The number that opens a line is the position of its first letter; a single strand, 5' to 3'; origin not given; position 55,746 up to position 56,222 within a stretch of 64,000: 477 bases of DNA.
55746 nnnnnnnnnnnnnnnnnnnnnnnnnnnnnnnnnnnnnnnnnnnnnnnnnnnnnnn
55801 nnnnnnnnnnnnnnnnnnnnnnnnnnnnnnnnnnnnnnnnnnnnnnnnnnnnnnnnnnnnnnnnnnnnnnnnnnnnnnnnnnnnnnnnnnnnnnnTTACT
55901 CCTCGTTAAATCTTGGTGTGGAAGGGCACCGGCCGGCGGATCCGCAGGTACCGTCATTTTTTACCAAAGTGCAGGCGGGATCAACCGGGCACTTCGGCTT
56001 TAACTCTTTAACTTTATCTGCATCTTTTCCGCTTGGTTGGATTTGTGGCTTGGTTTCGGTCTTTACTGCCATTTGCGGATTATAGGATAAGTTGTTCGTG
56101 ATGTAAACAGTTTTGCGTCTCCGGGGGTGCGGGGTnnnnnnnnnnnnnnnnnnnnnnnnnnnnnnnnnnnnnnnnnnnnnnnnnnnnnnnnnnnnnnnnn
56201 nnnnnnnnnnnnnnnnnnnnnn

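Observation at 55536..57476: Operon of a lectin-tipped type IV pilin-like protein followed by two tiny Cys-rich proteins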

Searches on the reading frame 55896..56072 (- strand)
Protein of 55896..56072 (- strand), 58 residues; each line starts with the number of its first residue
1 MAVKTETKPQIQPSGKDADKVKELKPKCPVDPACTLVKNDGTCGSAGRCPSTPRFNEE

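Call 3: search_protein_families(library=pfam, proteins=[window:55896-56072:-], max_evalue=0.1)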
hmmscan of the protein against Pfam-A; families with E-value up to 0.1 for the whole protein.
window:55896-56072:- (58 aa): 0 families

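Call 4: search_protein_families(library=ncbifam, proteins=[window:55896-56072:-], max_evalue=0.1)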
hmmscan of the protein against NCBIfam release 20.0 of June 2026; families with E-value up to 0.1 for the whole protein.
window:55896-56072:- (58 aa): 0 families

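Call 12: find_encoding_contigs(protein=window:55896-56072:-, flank=6000, max_places=8)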
Protein window:55896-56072:- (58 aa): no gene with exactly this product is on record in the collection.

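Call 24: find_homologous_proteins(query=window:55896-56072:-, max_evalue=1)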
Query window:55896-56072:-: no candidate shares three 5-residue words with the query. No homologue found.

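Call 31: find_related_loci(query=window:55896-56072:-, collection=metagenome_contigs, flank=5000)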
Query window:55896-56072:- (58 aa) in metagenome_contigs; peptide patterns used: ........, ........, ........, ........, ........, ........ (x = any residue, [..] = any of these).
600 stretches matched a pattern, but none encodes a relative of the query by tblastn (E <= 1e-3).

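Call 49: search_protein_families(library=phrogs, proteins=[window:55896-56072:-], max_evalue=1)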
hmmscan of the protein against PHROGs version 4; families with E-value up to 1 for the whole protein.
window:55896-56072:- (58 aa): 0 families

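Call 78: find_related_loci(query=window:55896-56072:-, collection=viral_contigs, flank=5000)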
Query window:55896-56072:- (58 aa) in viral_contigs; peptide patterns used: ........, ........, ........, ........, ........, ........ (x = any residue, [..] = any of these).
51 stretches matched a pattern, but none encodes a relative of the query by tblastn (E <= 1e-3).

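Call 81: search_protein_families(library=padloc, proteins=[window:55896-56072:-], max_evalue=0.01)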
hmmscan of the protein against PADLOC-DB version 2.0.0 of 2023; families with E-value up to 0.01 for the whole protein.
window:55896-56072:- (58 aa): 0 families
